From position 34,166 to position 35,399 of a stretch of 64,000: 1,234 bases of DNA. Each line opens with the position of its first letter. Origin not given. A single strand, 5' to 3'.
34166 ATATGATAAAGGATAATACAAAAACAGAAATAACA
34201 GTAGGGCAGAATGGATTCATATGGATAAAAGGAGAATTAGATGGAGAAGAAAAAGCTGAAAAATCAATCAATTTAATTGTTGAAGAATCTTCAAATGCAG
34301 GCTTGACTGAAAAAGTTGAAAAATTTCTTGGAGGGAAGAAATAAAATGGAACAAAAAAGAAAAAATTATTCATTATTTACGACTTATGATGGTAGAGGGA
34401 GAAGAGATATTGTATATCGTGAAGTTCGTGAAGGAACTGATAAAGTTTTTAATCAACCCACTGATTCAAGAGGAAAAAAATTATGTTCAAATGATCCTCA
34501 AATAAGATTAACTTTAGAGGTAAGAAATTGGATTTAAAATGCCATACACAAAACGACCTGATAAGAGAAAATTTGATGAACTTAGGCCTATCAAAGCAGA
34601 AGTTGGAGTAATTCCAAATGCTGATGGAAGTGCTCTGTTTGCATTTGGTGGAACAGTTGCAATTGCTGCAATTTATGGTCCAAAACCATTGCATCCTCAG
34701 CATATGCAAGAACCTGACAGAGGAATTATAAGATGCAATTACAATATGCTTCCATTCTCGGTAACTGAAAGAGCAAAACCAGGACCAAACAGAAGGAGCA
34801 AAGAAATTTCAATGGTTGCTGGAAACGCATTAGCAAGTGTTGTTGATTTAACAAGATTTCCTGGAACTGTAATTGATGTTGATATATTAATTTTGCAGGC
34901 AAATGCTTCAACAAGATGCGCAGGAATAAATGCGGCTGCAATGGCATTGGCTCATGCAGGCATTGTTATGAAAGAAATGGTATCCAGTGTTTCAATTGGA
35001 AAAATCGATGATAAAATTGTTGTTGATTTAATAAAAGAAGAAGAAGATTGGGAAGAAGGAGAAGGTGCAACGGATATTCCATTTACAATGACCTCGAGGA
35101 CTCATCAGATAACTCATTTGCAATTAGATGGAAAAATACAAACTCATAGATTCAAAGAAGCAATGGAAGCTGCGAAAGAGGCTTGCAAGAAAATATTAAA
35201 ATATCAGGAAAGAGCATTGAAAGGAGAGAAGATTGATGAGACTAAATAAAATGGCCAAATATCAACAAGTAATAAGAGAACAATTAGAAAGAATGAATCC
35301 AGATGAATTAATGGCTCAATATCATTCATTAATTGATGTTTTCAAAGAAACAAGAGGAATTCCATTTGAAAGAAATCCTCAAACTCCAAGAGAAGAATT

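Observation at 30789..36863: Archaeal exosome/proteasome superoperon with three extra small ORFs wedged between canonical members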

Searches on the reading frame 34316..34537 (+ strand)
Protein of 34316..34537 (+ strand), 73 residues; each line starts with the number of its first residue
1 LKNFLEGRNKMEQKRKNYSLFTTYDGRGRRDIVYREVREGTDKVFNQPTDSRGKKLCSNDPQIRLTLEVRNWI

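Call 3: search_protein_families(library=pfam, max_evalue=0.1, proteins=[window:34316-34537:+])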
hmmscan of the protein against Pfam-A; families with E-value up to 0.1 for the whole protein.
window:34316-34537:+ (73 aa): 0 families

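Call 18: find_homologous_proteins(query=window:34346-34534:+, max_evalue=0.01)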
Query seq(63 aa) (63 aa): 1 proteins with E <= 0.01 among 4 candidates.
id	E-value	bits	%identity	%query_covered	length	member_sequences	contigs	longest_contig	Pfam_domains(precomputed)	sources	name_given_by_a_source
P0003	1.8e-34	134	98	100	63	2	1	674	-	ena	-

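Call 40: find_encoding_contigs(protein=P0003, flank=3000, max_places=3)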
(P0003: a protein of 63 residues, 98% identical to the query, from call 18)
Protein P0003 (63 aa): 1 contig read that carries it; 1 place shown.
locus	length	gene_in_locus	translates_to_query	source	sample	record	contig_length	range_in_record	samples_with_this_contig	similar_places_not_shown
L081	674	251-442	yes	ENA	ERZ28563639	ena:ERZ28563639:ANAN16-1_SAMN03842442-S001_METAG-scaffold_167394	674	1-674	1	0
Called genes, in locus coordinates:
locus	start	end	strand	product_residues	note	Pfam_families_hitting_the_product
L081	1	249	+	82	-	?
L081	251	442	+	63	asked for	-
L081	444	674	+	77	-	?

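Call 47: search_protein_families(library=phrogs, max_evalue=0.1, proteins=[window:34346-34537:+])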
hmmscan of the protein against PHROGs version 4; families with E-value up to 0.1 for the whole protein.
window:34346-34537:+ (63 aa): 0 families

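Call 48: search_protein_families(library=ncbifam, max_evalue=0.1, proteins=[window:34346-34537:+])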
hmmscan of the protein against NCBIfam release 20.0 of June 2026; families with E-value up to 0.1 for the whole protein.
window:34346-34537:+ (63 aa): 0 families

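Call 49: search_protein_families(library=padloc, max_evalue=0.1, proteins=[window:34346-34537:+])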
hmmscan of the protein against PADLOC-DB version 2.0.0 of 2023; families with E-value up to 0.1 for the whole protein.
window:34346-34537:+ (63 aa): 0 families

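Call 79: find_related_loci(query=window:34346-34534:+, collection=viral_contigs, flank=3000)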
Query seq(63 aa) (63 aa) in viral_contigs; peptide patterns used: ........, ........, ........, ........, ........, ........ (x = any residue, [..] = any of these).
5 stretches matched a pattern, but none encodes a relative of the query by tblastn (E <= 1e-3).

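Call 88: search_solved_structures(query=window:34346-34534:+, max_evalue=10)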
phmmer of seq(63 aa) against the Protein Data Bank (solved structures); distinct sequences matched with E-value up to 10: 1.
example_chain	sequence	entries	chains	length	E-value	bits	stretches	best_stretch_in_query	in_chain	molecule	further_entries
9bh5_CS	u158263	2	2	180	1.3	12.9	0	6-31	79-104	Large ribosomal subunit protein eL20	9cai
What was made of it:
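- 34346..34537 (+): ORF-B, 63-aa orphan gene filling the Rrp4|Rrp41 junction (TAA-A-ATG on both sides). Basic (pI 9.8) and Arg-rich. No family hit (calls 3, 47-49, 88).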

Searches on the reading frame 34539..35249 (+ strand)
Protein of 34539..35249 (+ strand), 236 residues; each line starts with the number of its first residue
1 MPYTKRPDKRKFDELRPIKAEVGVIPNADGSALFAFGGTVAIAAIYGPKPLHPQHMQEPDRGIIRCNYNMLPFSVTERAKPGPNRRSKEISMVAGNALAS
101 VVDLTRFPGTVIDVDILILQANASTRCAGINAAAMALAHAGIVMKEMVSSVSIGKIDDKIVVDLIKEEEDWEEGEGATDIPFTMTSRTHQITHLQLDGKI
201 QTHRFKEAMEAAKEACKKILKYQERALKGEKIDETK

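Call 3: search_protein_families(library=pfam, max_evalue=0.1, proteins=[window:34539-35249:+])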
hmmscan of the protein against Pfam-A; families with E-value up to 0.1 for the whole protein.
window:34539-35249:+ (236 aa): 2 families
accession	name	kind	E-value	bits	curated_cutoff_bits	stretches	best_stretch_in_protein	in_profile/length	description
PF01138.27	RNase_PH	-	4.9e-31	108.3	25.5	1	14-142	1-129/130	3' exoribonuclease family, domain 1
PF03725.20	RNase_PH_C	-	1.3e-11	44.7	20.8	1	147-215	2-67/67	3' exoribonuclease family, domain 2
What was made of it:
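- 34539..35249 (+): rrp41, exosome RNase PH ring subunit. Pfam RNase_PH 4.9e-31 and RNase_PH_C (call 3).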

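Call 6: find_related_loci(query=window:34539-35249:+, collection=genome_contigs, flank=6000)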
Query window:34539-35249:+ (236 aa) in genome_contigs; peptide patterns used: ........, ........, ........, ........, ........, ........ (x = any residue, [..] = any of these).
111 stretches matched a pattern; 64 encode a relative of the query (tblastn E <= 1e-3); 64 distinct loci.
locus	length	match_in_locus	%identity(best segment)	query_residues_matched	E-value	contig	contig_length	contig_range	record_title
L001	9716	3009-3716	96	1-236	3e-155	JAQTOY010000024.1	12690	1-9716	MAG: Candidatus Nanoarchaeia archaeon isolate STB_103 NODE_12353_length_12690_cov_4.040197_Sandtown_B, whole genome shot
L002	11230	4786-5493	84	1-236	2e-136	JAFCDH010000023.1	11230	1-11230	Candidatus Pacearchaeota archaeon isolate Meg19_1012_Bin_410 Meg19_1012_Bin_410_scaffold_24332, whole genome shotgun seq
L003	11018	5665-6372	84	1-236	4e-136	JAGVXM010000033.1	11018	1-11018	Candidatus Pacearchaeota archaeon isolate RIFCSPHIGHO2_01_FULL_33_47 rifcsphigho2_01_scaffold_28057, whole genome shotgu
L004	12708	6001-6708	88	1-236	3e-135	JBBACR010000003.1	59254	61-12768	MAG: Candidatus Pacearchaeota archaeon isolate SO_2017_LW1_53 NODE_253_length_59254_cov_6.792886_LW64-88_2017, whole gen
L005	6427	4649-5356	87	1-236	4e-134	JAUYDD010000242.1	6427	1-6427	MAG: Nanoarchaeota archaeon isolate C20_maxbin.123 C20_k141_407175, whole genome shotgun sequence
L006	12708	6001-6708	87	1-236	6e-134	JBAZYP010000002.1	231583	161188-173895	MAG: Candidatus Pacearchaeota archaeon isolate SO_2017_GW1_83 NODE_416_length_231583_cov_1.499685_OW334_2017, whole geno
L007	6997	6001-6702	86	1-234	2e-131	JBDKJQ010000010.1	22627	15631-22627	MAG: archaeon isolate guil_2019_sw_WHONDRS-S19S_0049_B_bin.39 scaffold_636913, whole genome shotgun sequence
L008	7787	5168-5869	83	1-234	2e-128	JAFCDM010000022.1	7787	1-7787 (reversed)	Candidatus Pacearchaeota archaeon isolate Meg19_1012_Bin_465 Meg19_1012_Bin_465_scaffold_38479, whole genome shotgun seq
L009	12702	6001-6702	92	3-236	1e-128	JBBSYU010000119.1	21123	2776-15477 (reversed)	MAG: Nanoarchaeota archaeon isolate H43-bin046_1 H43_bin046_1_000000000119, whole genome shotgun sequence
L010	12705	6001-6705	85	1-235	1e-128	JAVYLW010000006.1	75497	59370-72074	MAG: Candidatus Pacearchaeota archaeon isolate DPZ-2_202101_bins_140 DPZ-2_202101_bins_140_scaffold_6, whole genome shot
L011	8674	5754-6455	84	1-234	1e-128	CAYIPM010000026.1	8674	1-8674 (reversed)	MAG TPA_asm: Candidatus Woesearchaeota archaeon isolate ERP119705_co25_79 genome assembly, contig: NODE_8099_length_8674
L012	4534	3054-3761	82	1-236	5e-130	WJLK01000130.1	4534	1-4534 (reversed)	MAG: Candidatus Pacearchaeota archaeon isolate Bin_285 k141_4287673, whole genome shotgun sequence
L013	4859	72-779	87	1-236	6e-129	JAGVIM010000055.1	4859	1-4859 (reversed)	MAG: Nanoarchaeota archaeon isolate DeMMO1_8 c_000000029474, whole genome shotgun sequence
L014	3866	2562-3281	83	1-234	2e-129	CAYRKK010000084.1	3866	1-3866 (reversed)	MAG TPA_asm: Candidatus Woesearchaeota archaeon isolate SRP178699_co2_118 genome assembly, contig: NODE_32032_length_386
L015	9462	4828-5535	81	1-236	3e-126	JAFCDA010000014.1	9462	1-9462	Candidatus Pacearchaeota archaeon isolate Meg19_1012_Bin_253 Meg19_1012_Bin_253_scaffold_28714, whole genome shotgun seq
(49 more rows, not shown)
